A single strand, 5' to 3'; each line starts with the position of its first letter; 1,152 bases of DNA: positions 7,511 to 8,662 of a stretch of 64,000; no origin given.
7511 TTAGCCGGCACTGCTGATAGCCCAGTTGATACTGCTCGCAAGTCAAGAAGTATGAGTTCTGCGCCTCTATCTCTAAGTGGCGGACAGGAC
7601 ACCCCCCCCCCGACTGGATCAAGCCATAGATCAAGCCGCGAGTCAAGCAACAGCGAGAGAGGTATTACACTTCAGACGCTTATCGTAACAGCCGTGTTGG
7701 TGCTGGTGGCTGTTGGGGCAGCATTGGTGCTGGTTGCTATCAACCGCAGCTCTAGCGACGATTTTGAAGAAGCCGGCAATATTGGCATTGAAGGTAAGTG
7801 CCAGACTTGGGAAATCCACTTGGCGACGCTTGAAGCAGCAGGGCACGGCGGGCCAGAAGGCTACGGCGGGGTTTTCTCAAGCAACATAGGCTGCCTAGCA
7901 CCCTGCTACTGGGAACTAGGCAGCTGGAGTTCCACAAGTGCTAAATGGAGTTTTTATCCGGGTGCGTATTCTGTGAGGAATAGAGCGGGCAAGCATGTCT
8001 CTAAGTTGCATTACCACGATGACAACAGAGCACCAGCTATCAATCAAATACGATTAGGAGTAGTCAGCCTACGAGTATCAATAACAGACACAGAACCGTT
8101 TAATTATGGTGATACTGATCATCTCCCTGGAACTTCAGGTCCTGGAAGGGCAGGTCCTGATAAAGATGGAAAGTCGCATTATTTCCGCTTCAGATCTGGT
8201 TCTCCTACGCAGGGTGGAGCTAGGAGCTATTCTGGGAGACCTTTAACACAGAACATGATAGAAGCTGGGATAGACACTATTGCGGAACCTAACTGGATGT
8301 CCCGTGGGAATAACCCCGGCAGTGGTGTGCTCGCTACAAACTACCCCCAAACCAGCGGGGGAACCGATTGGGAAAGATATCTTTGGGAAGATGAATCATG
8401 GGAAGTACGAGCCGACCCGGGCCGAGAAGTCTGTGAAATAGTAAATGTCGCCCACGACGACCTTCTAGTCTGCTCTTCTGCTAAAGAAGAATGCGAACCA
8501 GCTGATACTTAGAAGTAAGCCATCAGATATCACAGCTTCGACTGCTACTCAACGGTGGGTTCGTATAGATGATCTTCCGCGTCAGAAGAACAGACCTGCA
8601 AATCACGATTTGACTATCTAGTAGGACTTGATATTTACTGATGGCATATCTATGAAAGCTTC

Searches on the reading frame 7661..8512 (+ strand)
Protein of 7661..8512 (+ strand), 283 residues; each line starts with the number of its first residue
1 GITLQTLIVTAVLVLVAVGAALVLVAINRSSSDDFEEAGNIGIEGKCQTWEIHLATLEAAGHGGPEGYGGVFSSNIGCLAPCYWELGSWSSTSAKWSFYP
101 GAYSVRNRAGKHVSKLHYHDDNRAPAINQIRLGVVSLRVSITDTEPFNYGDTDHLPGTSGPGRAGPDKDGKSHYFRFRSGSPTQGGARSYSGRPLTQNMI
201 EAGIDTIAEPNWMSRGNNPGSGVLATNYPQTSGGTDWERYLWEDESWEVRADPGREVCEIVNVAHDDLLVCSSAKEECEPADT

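Call 64: predict_structure(alignment_id=A5)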
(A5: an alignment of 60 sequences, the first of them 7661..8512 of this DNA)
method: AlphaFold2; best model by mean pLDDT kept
length: 283 residues; sequences in the alignment: 60
mean_pLDDT: 77.6   pTM: 0.74
mean pLDDT of the five models: 77.6, 76.5, 74.5, 74.0, 73.9
residues with pLDDT >= 90: 87; 70-90: 104; 50-70: 76; < 50: 16
segments of 3 or more residues with pLDDT < 50: 30-32, 67-69
pLDDT, mean of each block of 10 residues (from residue 1): 82 89 68 49 69 74 51 69 83 67 77 87 90 93 92 81 51 76 78 93 91 77 64 65 86 93 90 91 64
secondary structure, 60 per line:
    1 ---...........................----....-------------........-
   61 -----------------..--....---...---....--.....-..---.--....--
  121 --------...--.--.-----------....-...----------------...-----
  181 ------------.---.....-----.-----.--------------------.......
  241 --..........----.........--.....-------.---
elements in order: H4-30 H35-38 H54-59 E82-85 H95-98 H102-105 E115-118 E129-131 E154-156 E173-175 H197-201 H234-240 H243-246 E247-252 E257-262 E268-272

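Call 69: fold_search(model_id=the predicted structure, library=pdb)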
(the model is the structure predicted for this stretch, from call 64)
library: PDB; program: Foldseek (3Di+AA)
matches with E <= 10: 9; with E <= 0.001: 0
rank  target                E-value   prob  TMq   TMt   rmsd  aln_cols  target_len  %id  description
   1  1bpo_A                3.8e+00  0.01  0.09  0.06  17.9       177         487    7  CLATHRIN HEAVY-CHAIN TERMINAL DOMAIN AND LINKER (released 1998-12-16)
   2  2e4m_A                5.1e+00  0.01  0.12  0.12  16.8       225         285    8  Crystal structure of hemagglutinin subcomponent complex (HA-33/HA-17) from Clostridium botulinum serotype D strain 494 (released 2007-06-19)
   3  6vil_D                5.1e+00  0.00  0.10  0.14  18.8       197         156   14  Crystal structure of mouse BAHCC1 BAH domain in complex with H3K27me3 (released 2020-09-16)
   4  2vsa                  6.2e+00  0.01  0.11  0.05  15.2       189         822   12  Structure and mode of action of a mosquitocidal holotoxin (released 2008-07-08)
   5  9ghe_V                6.6e+00  0.01  0.07  0.09  13.0        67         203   10  Staphylococcus aureus FusB bound to the small subunit of the Escherichia coli 70S ribosome (FusB-70S:SSU) (released 2025-03-26)
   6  6vil_A                7.0e+00  0.00  0.10  0.14  18.7       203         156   13  Crystal structure of mouse BAHCC1 BAH domain in complex with H3K27me3 (released 2020-09-16)
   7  6qnn_A                8.0e+00  0.00  0.09  0.08  17.9       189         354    6  CLATHRIN HEAVY CHAIN N-TERMINAL DOMAIN BOUND TO GTSE1 LIDL MOTIF (released 2019-08-28)
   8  4lo7_C                8.5e+00  0.05  0.09  0.18   2.2        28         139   21  HA70(D3)-HA17-HA33 (released 2013-10-30)
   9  7e9c_K                8.5e+00  0.01  0.08  0.12  11.5        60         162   15  Cryo-EM structure of the 1:1 Orc1 BAH domain in complex with nucleosome (released 2022-09-07)
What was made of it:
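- Tried and rejected: The AlphaFold2 model of the pilin-like protein is decent (pTM 0.74), but it matched no PDB fold (calls 64, 69).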
